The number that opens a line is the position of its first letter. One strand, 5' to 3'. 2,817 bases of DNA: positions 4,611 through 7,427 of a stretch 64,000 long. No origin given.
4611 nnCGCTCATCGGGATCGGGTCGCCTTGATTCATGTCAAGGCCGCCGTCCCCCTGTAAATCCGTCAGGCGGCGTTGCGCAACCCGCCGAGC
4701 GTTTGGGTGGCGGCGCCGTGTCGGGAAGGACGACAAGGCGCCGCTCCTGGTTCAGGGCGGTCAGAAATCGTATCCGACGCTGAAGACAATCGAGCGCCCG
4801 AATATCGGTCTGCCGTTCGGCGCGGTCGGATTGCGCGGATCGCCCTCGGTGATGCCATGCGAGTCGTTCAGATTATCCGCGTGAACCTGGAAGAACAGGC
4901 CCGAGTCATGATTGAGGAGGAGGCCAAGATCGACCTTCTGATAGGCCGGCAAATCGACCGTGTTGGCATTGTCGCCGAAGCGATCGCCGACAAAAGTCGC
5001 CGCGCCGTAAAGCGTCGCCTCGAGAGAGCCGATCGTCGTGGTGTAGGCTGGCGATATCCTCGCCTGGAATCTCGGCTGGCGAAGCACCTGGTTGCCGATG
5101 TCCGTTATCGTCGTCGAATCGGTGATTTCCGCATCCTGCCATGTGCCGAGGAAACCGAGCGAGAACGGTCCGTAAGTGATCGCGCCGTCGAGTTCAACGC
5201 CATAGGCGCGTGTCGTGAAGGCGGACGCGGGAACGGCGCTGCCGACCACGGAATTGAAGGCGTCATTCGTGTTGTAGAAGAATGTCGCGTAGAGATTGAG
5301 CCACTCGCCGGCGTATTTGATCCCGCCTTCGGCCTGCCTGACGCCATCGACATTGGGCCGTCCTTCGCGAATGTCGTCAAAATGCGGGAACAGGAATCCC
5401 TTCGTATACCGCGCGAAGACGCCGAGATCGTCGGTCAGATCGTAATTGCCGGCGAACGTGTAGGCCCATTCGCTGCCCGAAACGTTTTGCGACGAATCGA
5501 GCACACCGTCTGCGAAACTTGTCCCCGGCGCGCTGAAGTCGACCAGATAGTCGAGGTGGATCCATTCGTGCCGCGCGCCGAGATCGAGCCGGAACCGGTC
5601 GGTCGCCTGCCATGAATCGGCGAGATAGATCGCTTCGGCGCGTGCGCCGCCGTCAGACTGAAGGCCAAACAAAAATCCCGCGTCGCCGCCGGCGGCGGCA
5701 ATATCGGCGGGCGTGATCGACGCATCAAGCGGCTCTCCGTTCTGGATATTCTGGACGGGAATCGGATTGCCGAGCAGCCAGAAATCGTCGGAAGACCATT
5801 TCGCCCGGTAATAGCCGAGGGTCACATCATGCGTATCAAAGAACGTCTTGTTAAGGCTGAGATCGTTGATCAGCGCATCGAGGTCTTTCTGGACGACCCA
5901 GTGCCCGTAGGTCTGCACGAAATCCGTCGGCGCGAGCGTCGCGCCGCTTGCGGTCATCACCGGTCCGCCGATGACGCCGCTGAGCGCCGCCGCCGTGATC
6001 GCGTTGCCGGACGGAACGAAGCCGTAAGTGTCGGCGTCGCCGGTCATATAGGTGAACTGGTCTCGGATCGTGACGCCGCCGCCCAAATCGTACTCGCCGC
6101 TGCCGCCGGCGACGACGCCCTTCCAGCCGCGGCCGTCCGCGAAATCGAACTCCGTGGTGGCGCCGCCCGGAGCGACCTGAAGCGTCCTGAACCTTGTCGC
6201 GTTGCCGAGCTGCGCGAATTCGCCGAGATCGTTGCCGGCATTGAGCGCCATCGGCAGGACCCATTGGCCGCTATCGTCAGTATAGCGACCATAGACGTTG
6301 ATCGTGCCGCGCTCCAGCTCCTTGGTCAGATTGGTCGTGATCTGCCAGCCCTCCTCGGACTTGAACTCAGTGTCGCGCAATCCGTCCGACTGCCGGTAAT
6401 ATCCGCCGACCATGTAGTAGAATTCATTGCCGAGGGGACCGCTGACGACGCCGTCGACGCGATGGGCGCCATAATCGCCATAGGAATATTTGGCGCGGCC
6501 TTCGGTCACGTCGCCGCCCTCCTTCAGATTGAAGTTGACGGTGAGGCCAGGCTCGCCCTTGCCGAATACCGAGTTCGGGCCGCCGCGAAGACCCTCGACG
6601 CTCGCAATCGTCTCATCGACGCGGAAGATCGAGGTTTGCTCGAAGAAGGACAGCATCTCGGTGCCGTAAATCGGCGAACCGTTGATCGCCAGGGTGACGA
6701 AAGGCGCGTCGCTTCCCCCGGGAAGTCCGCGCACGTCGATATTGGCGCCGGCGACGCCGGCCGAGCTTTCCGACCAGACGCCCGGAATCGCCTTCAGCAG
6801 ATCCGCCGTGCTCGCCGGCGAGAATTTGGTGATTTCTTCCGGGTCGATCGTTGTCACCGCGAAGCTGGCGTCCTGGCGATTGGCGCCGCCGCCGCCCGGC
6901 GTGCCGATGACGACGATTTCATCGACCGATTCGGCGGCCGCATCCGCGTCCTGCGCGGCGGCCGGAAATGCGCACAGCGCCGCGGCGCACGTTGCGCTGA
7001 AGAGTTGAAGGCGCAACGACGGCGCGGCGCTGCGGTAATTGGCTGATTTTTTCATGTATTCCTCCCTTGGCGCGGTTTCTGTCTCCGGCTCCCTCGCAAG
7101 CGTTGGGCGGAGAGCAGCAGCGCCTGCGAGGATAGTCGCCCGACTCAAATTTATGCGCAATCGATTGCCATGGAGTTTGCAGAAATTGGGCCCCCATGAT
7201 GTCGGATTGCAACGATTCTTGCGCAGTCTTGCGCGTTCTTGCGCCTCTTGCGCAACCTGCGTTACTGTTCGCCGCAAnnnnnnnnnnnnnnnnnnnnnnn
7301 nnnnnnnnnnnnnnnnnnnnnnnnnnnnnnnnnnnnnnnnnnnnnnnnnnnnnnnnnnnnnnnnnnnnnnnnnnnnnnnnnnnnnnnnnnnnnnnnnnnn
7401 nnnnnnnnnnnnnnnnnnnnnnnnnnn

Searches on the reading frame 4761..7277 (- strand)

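Call 70: search_protein_families(library=pfam, proteins=[window:4761-7277:-], max_evalue=0.00001)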
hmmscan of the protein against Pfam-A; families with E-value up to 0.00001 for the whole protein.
window:4761-7277:- (838 aa): 2 families
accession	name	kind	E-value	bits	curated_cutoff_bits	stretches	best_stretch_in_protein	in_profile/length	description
PF00593.30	TonB_dep_Rec_b-barrel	-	3.7e-24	86.8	27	1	467-802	113-435/436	TonB dependent receptor-like, beta-barrel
PF07715.20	Plug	-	1.3e-12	48.6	23.9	1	135-244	3-105/107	TonB-dependent Receptor Plug Domain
